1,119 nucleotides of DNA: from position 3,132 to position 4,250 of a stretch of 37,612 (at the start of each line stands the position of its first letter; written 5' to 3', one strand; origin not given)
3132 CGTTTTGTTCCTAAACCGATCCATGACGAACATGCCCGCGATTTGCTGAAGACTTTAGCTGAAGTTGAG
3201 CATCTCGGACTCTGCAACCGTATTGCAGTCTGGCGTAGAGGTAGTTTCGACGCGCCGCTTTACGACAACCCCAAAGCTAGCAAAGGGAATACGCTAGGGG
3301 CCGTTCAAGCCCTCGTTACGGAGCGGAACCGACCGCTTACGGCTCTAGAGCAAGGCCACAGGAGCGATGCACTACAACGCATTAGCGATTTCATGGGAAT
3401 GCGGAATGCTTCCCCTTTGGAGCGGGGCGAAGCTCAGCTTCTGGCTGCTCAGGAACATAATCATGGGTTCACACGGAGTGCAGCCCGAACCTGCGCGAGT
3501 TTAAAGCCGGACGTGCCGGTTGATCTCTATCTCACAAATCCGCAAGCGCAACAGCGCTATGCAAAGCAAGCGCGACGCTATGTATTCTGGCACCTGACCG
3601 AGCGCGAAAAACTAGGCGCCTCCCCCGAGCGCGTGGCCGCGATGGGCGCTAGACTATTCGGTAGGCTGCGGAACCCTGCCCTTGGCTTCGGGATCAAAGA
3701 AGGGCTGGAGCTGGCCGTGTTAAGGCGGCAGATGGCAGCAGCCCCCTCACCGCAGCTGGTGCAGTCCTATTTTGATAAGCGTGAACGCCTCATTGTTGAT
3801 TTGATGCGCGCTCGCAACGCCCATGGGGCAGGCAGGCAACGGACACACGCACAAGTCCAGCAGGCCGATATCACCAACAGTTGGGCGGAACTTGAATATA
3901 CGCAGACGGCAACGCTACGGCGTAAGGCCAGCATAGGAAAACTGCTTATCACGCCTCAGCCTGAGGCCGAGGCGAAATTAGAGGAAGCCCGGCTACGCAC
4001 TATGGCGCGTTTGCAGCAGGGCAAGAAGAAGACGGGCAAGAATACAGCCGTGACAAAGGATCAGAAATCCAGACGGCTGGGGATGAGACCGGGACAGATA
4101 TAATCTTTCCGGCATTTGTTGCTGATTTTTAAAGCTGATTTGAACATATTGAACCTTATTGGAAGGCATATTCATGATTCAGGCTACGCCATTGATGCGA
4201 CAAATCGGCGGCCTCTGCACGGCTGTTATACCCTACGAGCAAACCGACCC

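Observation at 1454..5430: Accessory cassette: XRE regulator, small acidic helical protein, oversized zeta-toxin-type kinase, and a 418-aa orphan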

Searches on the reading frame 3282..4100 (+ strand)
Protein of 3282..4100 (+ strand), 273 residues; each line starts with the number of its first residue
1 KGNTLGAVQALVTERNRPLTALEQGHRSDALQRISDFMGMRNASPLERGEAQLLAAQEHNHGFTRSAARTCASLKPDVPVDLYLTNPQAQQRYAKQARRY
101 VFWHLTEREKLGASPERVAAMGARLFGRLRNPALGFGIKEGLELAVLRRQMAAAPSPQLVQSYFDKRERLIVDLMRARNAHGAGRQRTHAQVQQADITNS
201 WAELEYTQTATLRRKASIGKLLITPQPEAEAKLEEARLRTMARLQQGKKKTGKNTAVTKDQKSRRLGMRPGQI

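Call 52: search_protein_representatives(protein=window:3282-4100:+)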
Query: 273 residues. Proteins with E-value up to 0.001 (for the whole library): 8; up to 1e-10: 7; up to 1e-30: 3. The best 8 are listed.
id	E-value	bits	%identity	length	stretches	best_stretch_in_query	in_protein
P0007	1.5e-118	411.2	71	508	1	1-272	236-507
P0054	1.6e-40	155.7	31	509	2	40-236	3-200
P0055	3.9e-39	151.1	69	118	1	151-265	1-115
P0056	2.1e-22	96.4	31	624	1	4-220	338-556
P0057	6.9e-21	91.4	31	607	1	2-262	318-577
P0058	9.8e-13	64.7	29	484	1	68-226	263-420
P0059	1.4e-11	60.9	30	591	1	54-243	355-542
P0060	1.6e-04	37.8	28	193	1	2-123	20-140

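Call 53: search_protein_families(library=pfam, proteins=[P0054, P0056, P0057, P0058, P0059, P0060], max_evalue=0.01)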
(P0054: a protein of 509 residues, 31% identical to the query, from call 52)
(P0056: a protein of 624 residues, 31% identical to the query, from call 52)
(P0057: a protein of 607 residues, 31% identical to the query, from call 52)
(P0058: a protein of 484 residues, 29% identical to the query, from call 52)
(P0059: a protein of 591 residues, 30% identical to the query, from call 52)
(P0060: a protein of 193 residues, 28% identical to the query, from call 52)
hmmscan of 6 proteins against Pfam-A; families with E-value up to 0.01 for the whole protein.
P0054 (509 aa): 0 families

P0056 (624 aa): 5 families
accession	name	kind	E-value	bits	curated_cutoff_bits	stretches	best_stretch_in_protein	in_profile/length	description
PF06414.18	Zeta_toxin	-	4.8e-39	134.3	22.3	1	132-322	8-189/199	Zeta toxin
PF13671.12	AAA_33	-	1.3e-12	48.6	27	1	143-255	1-107/143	AAA domain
PF08433.16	KTI12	-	0.00066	19.7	22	1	143-226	3-79/271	Chromatin associated protein KTI12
PF13191.12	AAA_16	-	0.0029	18.5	32.6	0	138-190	21-73/167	AAA ATPase domain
PF01583.26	APS_kinase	-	0.0096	16.4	21.1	0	141-182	2-44/152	Adenylylsulphate kinase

P0057 (607 aa): 2 families
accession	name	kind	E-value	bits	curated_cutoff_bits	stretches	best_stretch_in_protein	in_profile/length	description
PF06414.18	Zeta_toxin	-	2.7e-42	144.9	22.3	1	116-304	11-189/199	Zeta toxin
PF13671.12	AAA_33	-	9.1e-08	33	27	1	123-256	1-126/143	AAA domain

P0058 (484 aa): 0 families

P0059 (591 aa): 0 families

P0060 (193 aa): 0 families

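Call 57: find_homologous_proteins(query=A3, max_evalue=0.001)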
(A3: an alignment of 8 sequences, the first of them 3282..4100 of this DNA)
Query A3 (8 sequences) (273 aa, profile of the alignment): 8 proteins with E <= 0.001 among 8000 candidates.
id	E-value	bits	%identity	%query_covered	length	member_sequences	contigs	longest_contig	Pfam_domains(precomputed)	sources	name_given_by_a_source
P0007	1.7e-113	397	71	100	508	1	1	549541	PF06414.19,PF13671.13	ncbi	-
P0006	3.3e-110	386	71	99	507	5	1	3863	PF06414.19,PF00005.34,PF13671.13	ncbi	-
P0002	3.7e-108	379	93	100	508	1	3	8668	PF06414.19,PF13671.13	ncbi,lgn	-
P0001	8.6e-105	368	89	100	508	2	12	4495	PF06414.19,PF13671.13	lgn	-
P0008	3.1e-102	360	70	97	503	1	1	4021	PF06414.19,PF13671.13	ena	-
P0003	1.3e-101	358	85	100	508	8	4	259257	PF06414.19,PF13671.13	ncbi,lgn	-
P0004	1.8e-101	357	78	98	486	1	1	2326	PF06414.19,PF13671.13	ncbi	-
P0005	2.7e-97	344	75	100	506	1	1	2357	PF06414.19,PF13671.13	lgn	-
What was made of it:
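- Tried and rejected: A word-indexed search with the X-domain alignment returned only the 508-aa family again (call 57).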

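Call 58: find_encoding_contigs(protein=P0057, flank=10000, max_places=3)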
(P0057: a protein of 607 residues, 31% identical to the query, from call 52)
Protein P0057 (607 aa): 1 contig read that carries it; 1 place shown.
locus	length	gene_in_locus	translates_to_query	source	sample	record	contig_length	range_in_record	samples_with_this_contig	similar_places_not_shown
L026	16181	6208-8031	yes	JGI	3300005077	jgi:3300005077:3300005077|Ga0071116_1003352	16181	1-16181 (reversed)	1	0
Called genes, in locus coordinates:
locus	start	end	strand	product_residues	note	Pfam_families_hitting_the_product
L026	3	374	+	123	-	?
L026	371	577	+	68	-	-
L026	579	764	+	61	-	-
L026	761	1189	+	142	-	PF12844:HTH_19 (weak), PF13560:HTH_31, PF01381:HTH_3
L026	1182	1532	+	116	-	PF01381:HTH_3, PF12844:HTH_19, PF13560:HTH_31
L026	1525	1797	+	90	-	-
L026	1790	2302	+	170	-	PF00293:NUDIX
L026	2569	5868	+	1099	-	PF02534:T4SS-DNA_transf, PF10412:TrwB_AAD_bind, PF12696:TraG-D_C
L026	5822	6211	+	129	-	-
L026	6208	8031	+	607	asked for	PF06414:Zeta_toxin, PF13671:AAA_33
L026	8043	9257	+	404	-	-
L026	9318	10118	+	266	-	-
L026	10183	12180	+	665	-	-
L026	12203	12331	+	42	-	-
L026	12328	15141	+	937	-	-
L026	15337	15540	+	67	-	PF12728:HTH_17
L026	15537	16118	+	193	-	PF20464:MmeI_N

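Call 59: find_encoding_contigs(protein=P0059, flank=10000, max_places=3)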
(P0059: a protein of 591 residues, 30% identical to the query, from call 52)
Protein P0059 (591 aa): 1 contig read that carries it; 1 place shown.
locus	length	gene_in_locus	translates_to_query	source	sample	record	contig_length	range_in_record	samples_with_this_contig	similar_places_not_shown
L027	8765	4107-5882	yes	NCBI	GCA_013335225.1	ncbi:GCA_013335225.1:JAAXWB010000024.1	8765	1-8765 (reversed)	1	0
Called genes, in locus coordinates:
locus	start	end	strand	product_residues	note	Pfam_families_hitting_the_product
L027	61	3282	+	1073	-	PF02534:T4SS-DNA_transf, PF10412:TrwB_AAD_bind, PF12696:TraG-D_C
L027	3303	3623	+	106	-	-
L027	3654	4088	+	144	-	-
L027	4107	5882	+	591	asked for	-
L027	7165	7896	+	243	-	-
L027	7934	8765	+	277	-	?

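Call 60: find_encoding_contigs(protein=P0056, flank=10000, max_places=3)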
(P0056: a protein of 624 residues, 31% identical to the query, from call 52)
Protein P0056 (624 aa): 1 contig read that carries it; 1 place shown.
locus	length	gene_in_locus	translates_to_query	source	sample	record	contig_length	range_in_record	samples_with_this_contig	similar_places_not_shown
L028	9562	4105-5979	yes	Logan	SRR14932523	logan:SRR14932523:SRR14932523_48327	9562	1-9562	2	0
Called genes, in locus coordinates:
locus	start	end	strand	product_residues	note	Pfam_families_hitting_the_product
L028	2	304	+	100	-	?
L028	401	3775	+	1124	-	PF02534:T4SS-DNA_transf, PF10412:TrwB_AAD_bind, PF12696:TraG-D_C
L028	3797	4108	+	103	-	-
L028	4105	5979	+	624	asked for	PF06414:Zeta_toxin, PF13671:AAA_33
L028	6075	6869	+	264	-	-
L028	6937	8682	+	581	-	-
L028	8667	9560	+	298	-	?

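Call 61: find_encoding_contigs(protein=P0058, flank=10000, max_places=3)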
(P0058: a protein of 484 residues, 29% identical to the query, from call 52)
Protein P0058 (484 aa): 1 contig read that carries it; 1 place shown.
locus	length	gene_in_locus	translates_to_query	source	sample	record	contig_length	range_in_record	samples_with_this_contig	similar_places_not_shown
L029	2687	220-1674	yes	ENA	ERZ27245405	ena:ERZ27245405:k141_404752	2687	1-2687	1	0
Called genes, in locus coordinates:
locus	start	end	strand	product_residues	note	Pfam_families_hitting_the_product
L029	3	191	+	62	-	?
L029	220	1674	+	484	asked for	-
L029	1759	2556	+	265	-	-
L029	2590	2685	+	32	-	?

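Call 62: find_encoding_contigs(protein=P0054, flank=10000, max_places=3)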
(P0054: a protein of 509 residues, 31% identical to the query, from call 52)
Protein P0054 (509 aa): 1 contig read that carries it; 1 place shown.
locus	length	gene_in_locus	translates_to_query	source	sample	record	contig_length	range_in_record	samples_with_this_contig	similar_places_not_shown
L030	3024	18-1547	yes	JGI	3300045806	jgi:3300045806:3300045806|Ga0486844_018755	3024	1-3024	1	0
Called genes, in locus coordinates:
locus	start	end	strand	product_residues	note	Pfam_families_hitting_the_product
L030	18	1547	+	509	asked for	-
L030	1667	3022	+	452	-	?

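Call 65: search_protein_families(library=pfam, proteins=[L030:1667-3022:+, L026:9318-10115:+, L026:8043-9254:+, L026:10183-12177:+, L026:12328-15138:+, L027:3654-4085:+, L027:3303-3620:+], max_evalue=0.1)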
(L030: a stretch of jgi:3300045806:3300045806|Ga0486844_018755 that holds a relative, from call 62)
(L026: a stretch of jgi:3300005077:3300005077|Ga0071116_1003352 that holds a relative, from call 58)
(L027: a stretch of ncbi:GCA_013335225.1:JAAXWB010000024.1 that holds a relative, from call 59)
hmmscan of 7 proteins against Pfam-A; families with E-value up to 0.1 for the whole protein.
L030:1667-3022:+ (452 aa): 3 families
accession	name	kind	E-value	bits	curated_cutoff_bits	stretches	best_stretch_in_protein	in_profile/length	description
PF02534.20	T4SS-DNA_transf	-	2.7e-54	185.2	20.1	1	30-414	36-404/468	Type IV secretory system Conjugative DNA transfer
PF12696.13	TraG-D_C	-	3.2e-24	85.7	22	1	311-406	1-96/126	TraM recognition site of TraD and TraG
PF10412.15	TrwB_AAD_bind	-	2.4e-17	63.3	20.5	1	282-412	221-346/387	Type IV secretion-system coupling protein DNA-binding domain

L026:9318-10115:+ (266 aa): 3 families
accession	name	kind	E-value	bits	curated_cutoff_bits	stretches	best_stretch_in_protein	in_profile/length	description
PF00875.24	DNA_photolyase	-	0.037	14.4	26.6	0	161-183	53-75/164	DNA photolyase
PF05762.20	VWA_CoxE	-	0.047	13.6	26.4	0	109-178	111-183/222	VWA domain containing CoxE-like protein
PF00092.34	VWA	-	0.053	14.2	23.8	1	51-180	2-137/174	von Willebrand factor type A domain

L026:8043-9254:+ (404 aa): 0 families

L026:10183-12177:+ (665 aa): 2 families
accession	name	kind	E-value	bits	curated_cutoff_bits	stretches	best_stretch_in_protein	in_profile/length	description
PF08239.17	SH3_3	-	0.0032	18.1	27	1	472-516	11-48/54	Bacterial SH3 domain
PF06785.16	UPF0242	-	0.048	14.2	33.5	0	229-306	72-149/194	Uncharacterised protein family (UPF0242) N-terminus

L026:12328-15138:+ (937 aa): 0 families

L027:3654-4085:+ (144 aa): 0 families

L027:3303-3620:+ (106 aa): 1 family
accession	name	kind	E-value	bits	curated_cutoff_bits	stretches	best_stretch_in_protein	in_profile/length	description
PF13344.12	Hydrolase_6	-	0.075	13.5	27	0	9-71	1-67/101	Haloacid dehalogenase-like hydrolase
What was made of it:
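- On PezT/Zeta-BID T4SS substrates (tBID-alpha): X-domain relatives lie next to T4CP genes in 4 of 4 loci (calls 58-60, 62, 65).
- T4CP genes are adjacent in L026, L027, L028 and L030 (calls 58-60, 62, 65).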

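Call 68: find_related_loci(query=A3, collection=metagenome_contigs, flank=10000)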
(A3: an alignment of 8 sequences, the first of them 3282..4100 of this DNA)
Query A3 (273 aa) in metagenome_contigs; peptide patterns used: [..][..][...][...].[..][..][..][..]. (x = any residue, [..] = any of these).
232 stretches matched a pattern; 2 encode a relative of the query (tblastn E <= 1e-3); 2 distinct loci.
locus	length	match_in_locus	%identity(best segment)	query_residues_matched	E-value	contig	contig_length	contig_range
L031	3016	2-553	88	90-273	2e-109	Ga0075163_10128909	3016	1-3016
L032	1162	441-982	70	1-270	1e-73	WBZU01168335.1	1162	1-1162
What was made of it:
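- Tried and rejected: The metagenome scan with the X alignment added only two fragments of the same family (call 68).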

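Call 69: search_protein_families(library=pfam, alignment_id=A3, max_evalue=10)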
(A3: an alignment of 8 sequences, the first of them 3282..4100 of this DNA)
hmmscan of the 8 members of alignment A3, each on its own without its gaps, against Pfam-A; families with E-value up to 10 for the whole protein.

A. member 1, window:3282-4100:+ (273 aa): 0 families

B. families by the number of members that match (of 8 scanned): 14 families
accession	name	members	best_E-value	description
PF21227.3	Myb_DNA-binding_7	1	0.088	Myb-like DNA-binding domain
PF12257.13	IML1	1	0.089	Vacuolar membrane-associated protein Iml1, N-terminal domain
PF07697.16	7TMR-HDED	1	0.091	7TM-HD extracellular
PF16914.10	TetR_C_12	1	0.11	Bacterial transcriptional repressor C-terminal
PF17376.7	DUF5398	1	0.12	Family of unknown function (DUF5398)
PF25157.1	Vps8_C_schizo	1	0.16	Schizosaccharomyces Vps8, C-terminal domain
PF01267.22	F-actin_cap_A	1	0.17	F-actin capping protein alpha subunit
PF13744.12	HTH_37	1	0.18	Helix-turn-helix domain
PF06133.16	Com_YlbF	1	0.24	Control of competence regulator ComK, YlbF/YmcA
PF24739.1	DUF7690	1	0.28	Domain of unknown function (DUF7690)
PF04938.17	SIP1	1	0.37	Survival motor neuron (SMN) interacting protein 1 (SIP1)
PF23067.1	MG280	1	0.38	Uncharacterised protein MG280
PF02771.21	Acyl-CoA_dh_N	1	3.4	Acyl-CoA dehydrogenase, N-terminal domain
PF25526.1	LIP-1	1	5.3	Liprin-alpha-like coiled coil domain 2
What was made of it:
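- Closest known: Xanthomonadales X-Tfe effectors with a C-terminal XVIPCD domain. Different: X has no Pfam match of any kind (call 69).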

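Call 87: search_dna_similar(query=L027:61-3279:+, collection=plasmids, mode=protein, max_rows=12, max_evalue=1e-10)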
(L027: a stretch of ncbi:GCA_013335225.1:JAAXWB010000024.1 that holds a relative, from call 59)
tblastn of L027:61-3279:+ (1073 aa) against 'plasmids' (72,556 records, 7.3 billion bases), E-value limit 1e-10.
Records with a match: 2330; places in all: 2397; records where one place covers at least 80% of the query: 0.
Best place of each record, by identity: <60% 2330.
By first word of the organism name: Escherichia 419; Rhizobium 345; Agrobacterium 299; Sinorhizobium 169; Salmonella 74; Bradyrhizobium 62; Pseudomonas 61; Lactiplantibacillus 60; Neisseria 52; Sphingobium 45; and 159 more.
By predicted mobility (MOB-suite, as given by PLSDB): conjugative 1807; non-mobilizable 395; mobilizable 128.
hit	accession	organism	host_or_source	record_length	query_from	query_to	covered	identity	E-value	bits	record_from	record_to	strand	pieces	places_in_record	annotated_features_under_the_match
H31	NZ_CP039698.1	Novosphingobium sp. EMRT-2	cell,freshwater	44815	13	389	35%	31.1%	2e-31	163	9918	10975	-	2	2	none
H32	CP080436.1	Sphingomonas sp. DS-9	-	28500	13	401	36%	30.0%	7e-37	159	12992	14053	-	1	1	record has no annotation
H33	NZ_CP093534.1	Shinella zoogloeoides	-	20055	13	401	36%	30.0%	6e-36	156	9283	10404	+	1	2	none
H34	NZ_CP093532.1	Shinella zoogloeoides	-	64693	13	401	36%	30.0%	6e-36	156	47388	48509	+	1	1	none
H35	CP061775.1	Ochrobactrum sp. MT180101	Water,Breeding wastewater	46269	13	401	36%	30.0%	1e-34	152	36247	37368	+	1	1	type IV secretory system conjugative DNA transfer family protein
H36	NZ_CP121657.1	Rhizobium sp. CB3171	Calliandra calothyrsus,cell culture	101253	13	397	36%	30.2%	2e-33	148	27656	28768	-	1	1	type IV secretory system conjugative DNA transfer family protein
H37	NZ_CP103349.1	Brucella anthropi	-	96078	12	386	35%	31.0%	2e-38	164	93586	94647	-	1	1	type IV secretory system conjugative DNA transfer family protein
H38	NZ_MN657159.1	Sphingomonas sp.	-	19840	13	383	35%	31.3%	1e-35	155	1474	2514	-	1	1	none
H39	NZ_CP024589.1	Roseomonas sp. FDAARGOS_362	Homo sapiens,peripheral Blood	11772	13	401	36%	29.8%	2e-35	154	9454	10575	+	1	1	type IV secretory system conjugative DNA transfer family protein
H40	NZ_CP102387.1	Sphingopyxis sp. DBS4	soil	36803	13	401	36%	29.8%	3e-36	157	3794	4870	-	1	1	type IV secretory system conjugative DNA transfer family protein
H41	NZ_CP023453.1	Rhizorhabdus dicambivorans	soil sample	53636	13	401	36%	29.7%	5e-35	153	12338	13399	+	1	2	type IV secretory system conjugative DNA transfer family protein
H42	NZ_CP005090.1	Sphingobium sp. TKS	-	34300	13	401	36%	29.7%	6e-36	156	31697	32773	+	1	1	type IV secretory system conjugative DNA transfer family protein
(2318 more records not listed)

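Call 90: search_protein_families(library=ncbifam, proteins=[window:3282-4100:+, P0057, P0059, P0054], max_evalue=1)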
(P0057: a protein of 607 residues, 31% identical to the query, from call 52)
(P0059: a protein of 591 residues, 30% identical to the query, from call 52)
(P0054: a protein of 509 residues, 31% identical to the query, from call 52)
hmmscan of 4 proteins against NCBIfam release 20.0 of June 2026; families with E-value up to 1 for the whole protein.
window:3282-4100:+ (273 aa): 0 families

P0057 (607 aa): 4 families
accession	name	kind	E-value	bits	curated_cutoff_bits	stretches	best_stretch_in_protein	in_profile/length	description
NF041574.1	antitoxPezT_Strep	equivalog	3.4e-16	59.3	470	1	114-305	25-211/251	type II toxin-antitoxin system toxin PezT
NF006746.0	PRK09270.1-5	subfamily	0.025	13.5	250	1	108-154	9-54/210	nucleoside/nucleotide kinase family protein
NF004041.0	PRK05541.1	subfamily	0.049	13.7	127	1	118-166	4-53/176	adenylyl-sulfate kinase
NF005252.0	PRK06762.1-3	equivalog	0.12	12.1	258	1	116-160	6-48/189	hypothetical protein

P0059 (591 aa): 0 families

P0054 (509 aa): 2 families
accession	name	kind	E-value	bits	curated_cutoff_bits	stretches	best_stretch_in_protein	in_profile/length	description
NF041416.1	halo_CC_star_2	equivalog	0.059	13.9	140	0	433-471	15-53/113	halo-CC-star protein HcsL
NF001529.0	PRK00364.1-5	subfamily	0.099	12.8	133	1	250-284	16-50/95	co-chaperone GroES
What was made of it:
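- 3477..3974 (+): X domain (residues ~301-466): an undescribed all-helical basic module, preceded by a disordered linker (residues 291-309). No Pfam or NCBIfam family (calls 69, 90).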

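Call 99: search_dna_similar(query=P0054, collection=plasmids, mode=protein, max_rows=10, max_evalue=0.001)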
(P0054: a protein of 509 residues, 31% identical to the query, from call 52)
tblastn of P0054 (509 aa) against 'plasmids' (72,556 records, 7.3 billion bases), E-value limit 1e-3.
No match.

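Call 100: find_related_loci(query=P0057, collection=viral_contigs, flank=10000)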
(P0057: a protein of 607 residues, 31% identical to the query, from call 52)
Query P0057 (607 aa) in viral_contigs; peptide patterns used: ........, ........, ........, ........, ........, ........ (x = any residue, [..] = any of these).
43 stretches matched a pattern, but none encodes a relative of the query by tblastn (E <= 1e-3).
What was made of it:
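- Tried and rejected: The viral-contig scan with P0057 found nothing (call 100), and the plasmid search with P0054 found nothing (call 99).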
